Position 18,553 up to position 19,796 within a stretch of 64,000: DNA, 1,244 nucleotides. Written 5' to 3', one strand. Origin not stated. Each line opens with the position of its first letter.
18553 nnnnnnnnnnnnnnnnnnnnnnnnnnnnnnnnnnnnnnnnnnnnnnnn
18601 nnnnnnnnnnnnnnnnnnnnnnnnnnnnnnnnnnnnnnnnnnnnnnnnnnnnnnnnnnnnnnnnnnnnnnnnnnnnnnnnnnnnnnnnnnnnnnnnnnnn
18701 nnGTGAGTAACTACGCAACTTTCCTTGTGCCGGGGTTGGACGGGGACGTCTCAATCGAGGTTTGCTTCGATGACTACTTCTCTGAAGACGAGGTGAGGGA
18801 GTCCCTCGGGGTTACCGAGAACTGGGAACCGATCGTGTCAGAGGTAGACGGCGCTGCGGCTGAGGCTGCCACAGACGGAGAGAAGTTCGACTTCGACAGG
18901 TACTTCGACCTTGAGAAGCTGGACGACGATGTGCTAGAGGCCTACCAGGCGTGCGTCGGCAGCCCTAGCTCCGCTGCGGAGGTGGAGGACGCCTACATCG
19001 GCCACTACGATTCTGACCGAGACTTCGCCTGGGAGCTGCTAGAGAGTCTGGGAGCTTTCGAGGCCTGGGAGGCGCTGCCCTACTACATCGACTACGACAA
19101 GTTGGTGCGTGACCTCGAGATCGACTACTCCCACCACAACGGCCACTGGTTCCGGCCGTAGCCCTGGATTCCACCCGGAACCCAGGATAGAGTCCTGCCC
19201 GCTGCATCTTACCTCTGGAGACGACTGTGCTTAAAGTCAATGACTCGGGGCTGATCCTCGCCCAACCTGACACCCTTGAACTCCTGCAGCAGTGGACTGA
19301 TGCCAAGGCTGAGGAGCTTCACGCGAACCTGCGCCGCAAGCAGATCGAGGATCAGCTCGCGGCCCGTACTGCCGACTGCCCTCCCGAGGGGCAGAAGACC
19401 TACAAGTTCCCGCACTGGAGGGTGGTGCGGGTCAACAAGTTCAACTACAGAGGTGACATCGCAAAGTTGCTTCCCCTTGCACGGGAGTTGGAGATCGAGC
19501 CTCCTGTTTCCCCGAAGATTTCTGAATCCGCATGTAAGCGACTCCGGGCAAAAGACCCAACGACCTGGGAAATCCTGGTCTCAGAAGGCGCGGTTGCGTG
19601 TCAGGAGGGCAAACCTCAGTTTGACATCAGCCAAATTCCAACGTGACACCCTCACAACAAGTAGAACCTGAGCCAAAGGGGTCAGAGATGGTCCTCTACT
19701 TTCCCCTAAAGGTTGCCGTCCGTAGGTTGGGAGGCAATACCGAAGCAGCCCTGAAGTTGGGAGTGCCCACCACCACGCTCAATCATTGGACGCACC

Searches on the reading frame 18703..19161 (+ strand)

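Call 67: search_protein_families(library=pfam, proteins=[window:18703-19161:+], max_evalue=0.01)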
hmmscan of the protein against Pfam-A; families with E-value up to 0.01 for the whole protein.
window:18703-19161:+ (152 aa): 1 family
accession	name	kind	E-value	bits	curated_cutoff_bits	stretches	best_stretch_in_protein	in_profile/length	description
PF07275.16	ArdA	-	1.5e-08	35.9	27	1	66-143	68-145/155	Antirestriction protein (ArdA)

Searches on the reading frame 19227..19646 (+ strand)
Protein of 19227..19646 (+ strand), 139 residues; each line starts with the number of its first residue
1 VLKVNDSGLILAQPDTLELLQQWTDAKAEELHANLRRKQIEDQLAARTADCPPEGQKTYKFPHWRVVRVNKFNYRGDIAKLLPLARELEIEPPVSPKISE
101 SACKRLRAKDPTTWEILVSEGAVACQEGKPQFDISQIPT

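Call 67: search_protein_families(library=pfam, proteins=[window:19227-19646:+], max_evalue=0.01)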
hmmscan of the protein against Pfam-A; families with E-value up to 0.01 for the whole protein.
window:19227-19646:+ (139 aa): 1 family
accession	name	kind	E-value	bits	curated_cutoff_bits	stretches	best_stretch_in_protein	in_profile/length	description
PF23791.1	DUF7173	-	0.00015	22.3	27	1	14-107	13-116/145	Family of unknown function (DUF7173)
